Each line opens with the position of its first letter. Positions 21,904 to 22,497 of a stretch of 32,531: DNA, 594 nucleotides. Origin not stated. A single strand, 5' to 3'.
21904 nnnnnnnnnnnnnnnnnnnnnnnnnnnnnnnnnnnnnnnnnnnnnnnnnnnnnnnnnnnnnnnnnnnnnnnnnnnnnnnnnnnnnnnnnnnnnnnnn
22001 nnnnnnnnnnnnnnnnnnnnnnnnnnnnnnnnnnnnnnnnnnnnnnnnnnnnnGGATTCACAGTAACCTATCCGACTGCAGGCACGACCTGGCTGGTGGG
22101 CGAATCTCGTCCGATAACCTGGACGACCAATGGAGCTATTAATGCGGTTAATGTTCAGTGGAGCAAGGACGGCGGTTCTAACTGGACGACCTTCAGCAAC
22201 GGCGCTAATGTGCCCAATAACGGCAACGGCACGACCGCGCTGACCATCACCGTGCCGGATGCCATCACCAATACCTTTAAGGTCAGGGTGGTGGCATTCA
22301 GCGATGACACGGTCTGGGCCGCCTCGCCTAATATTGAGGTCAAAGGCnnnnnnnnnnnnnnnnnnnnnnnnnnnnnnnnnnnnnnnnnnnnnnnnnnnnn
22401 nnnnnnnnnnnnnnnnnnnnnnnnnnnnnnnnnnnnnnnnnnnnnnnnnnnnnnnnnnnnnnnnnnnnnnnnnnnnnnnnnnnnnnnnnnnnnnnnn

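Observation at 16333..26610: Higher-order 7-domain super-repeat (about 2.1 kb period), with one copy interrupted by a 4-domain block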

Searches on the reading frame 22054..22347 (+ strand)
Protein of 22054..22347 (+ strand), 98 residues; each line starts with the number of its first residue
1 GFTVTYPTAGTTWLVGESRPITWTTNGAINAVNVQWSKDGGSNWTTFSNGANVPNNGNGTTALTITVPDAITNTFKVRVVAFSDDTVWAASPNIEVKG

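Call 34: search_protein_families(library=pfam, alignment_id=A2, max_evalue=0.01)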
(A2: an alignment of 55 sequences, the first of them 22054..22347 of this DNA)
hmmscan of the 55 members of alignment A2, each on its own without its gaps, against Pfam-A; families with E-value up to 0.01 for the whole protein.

A. member 1, window:22054-22347:+ (98 aa): 2 families
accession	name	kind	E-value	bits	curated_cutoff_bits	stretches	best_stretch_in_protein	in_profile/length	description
PF00754.31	F5_F8_type_C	-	5.8e-05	23.7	28.2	1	26-87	60-118/127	F5/8 type C domain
PF00207.28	A2M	-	0.0011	19.2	21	1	56-96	11-50/92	Alpha-2-macroglobulin family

B. families by the number of members that match (of 55 scanned): 10 families
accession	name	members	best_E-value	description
PF10342.15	Kre9_KNH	14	7.4e-08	Kre9/KNH-like N-terminal Ig-like domain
PF00754.31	F5_F8_type_C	4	5.8e-05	F5/8 type C domain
PF21471.3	Reelin_subrepeat-B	4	0.00062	Reelin subrepeat B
PF14610.12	Psg1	3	0.0005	Ykl077w/Psg1 (Pma1 Stabilization in Golgi)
PF17957.7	Big_7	2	0.00016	Bacterial Ig domain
PF00207.28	A2M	2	0.0011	Alpha-2-macroglobulin family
PF20622.4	Big_15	1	0.0029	Bacterial Ig domain (Big_16)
PF00909.26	Ammonium_transp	1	0.004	Ammonium Transporter Family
PF24991.2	Ig_NUP210_4th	1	0.0064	NUP210 forth Ig-like domain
PF19079.5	CFSR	1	0.0065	Collagen-flanked surface repeat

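Call 37: predict_structure(alignment_id=A2)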
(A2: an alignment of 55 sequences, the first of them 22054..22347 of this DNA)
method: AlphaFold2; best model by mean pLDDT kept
length: 98 residues; sequences in the alignment: 55
mean_pLDDT: 97.4   pTM: 0.88
mean pLDDT of the five models: 97.4, 97.2, 97.2, 96.8, 96.3
residues with pLDDT >= 90: 97; 70-90: 1; 50-70: 0; < 50: 0
segments of 3 or more residues with pLDDT < 50: none
pLDDT, mean of each block of 10 residues (from residue 1): 98 98 96 98 98 95 98 98 97 98
secondary structure, 60 per line:
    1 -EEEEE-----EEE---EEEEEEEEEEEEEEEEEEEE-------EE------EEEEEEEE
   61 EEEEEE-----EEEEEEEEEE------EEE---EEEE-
elements in order: E2-6 E12-14 E18-37 E53-66 E72-81 E88-90 E94-97

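Call 40: fold_search(model_id=the predicted structure, library=pdb)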
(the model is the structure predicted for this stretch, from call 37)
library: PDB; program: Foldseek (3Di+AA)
matches with E <= 10: 2000; with E <= 0.001: 2
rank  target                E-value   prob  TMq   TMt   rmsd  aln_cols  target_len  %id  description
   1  7dq7_L                3.0e-04  1.00  0.51  0.48   6.1       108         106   13  Cryo-EM structure of Coxsackievirus B1 mature virion in complex with nAb 5F5 (released 2021-05-05)
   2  9mkn_P                6.9e-04  1.00  0.53  0.50   6.0       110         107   19  Structure of the Respiratory Syncytial Virus Fusion Protein Bound to Human Antibodies RSV_2245 and RSV_3301 (released 2025-10-29)
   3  9ofo_L                1.0e-03  1.00  0.61  0.57   4.9       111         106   14  HCoV-229E S2P bound by three DH1533 Fabs (released 2025-12-03)
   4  8xe9_B                1.1e-03  1.00  0.51  0.48   5.4       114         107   18  XBB.1.5 RBD in complex with BD55-1205 (released 2024-03-06)
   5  7wvm_B                1.5e-03  1.00  0.58  0.54   6.3       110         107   20  The complex structure of PD-1 and cemiplimab (released 2022-04-20)
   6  8gau_L                1.6e-03  1.00  0.58  0.55   5.8       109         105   16  Structure of human NDS.1 Fab and 1G01 Fab in complex with influenza virus neuraminidase from A/Indiana/10/2011 (H3N2v) (released 2024-02-28)
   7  7wp6_L                1.9e-03  1.00  0.47  0.45   4.8       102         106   13  Cryo-EM structure of SARS-CoV-2 recombinant spike protein STFK in complex with three neutralizing antibodies (released 2023-03-01)
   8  9mr7_G                2.0e-03  1.00  0.58  0.55   5.6       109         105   14  Genetiocally detoxified pertussis toxin in complex with hu1B7 Fab and hu11E6 Fab (released 2025-04-16)
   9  5aea_B                2.0e-03  1.00  0.46  0.46   5.3       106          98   19  Crystal structure of human NCAM domain 1 (released 2016-04-13)
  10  6u02_C                2.1e-03  1.00  0.54  0.50   6.6       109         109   13  CryoEM-derived model of NA-63 Fab in complex with N9 Shanghai2 (released 2019-12-04)
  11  9cu6_L                2.2e-03  1.00  0.54  0.51   6.5       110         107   14  LJF-034 Fab in complex with HIV Env JRFL NFL TD CC3+ trimer and 35O22 Fab (released 2025-05-21)
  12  7r80_A                2.2e-03  1.00  0.46  0.29   5.3       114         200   13  Crystal structure of C3 TCR complex with QW9-bound HLA-B*5301 (released 2022-06-29)
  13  9b7v_L                2.4e-03  1.00  0.55  0.52   5.9       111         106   14  Fab3-5 in complex with the capsid of Adeno-associated virus type 9 (released 2025-04-02)
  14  9j5l_D                2.4e-03  1.00  0.58  0.54   5.9       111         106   14  Complex structure of influenza hemagglutinin HA stem with CR9114 Fab and FISW84 Fab (released 2026-02-18)
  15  7wp6_C                2.5e-03  1.00  0.55  0.53   5.9       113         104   15  Cryo-EM structure of SARS-CoV-2 recombinant spike protein STFK in complex with three neutralizing antibodies (released 2023-03-01)
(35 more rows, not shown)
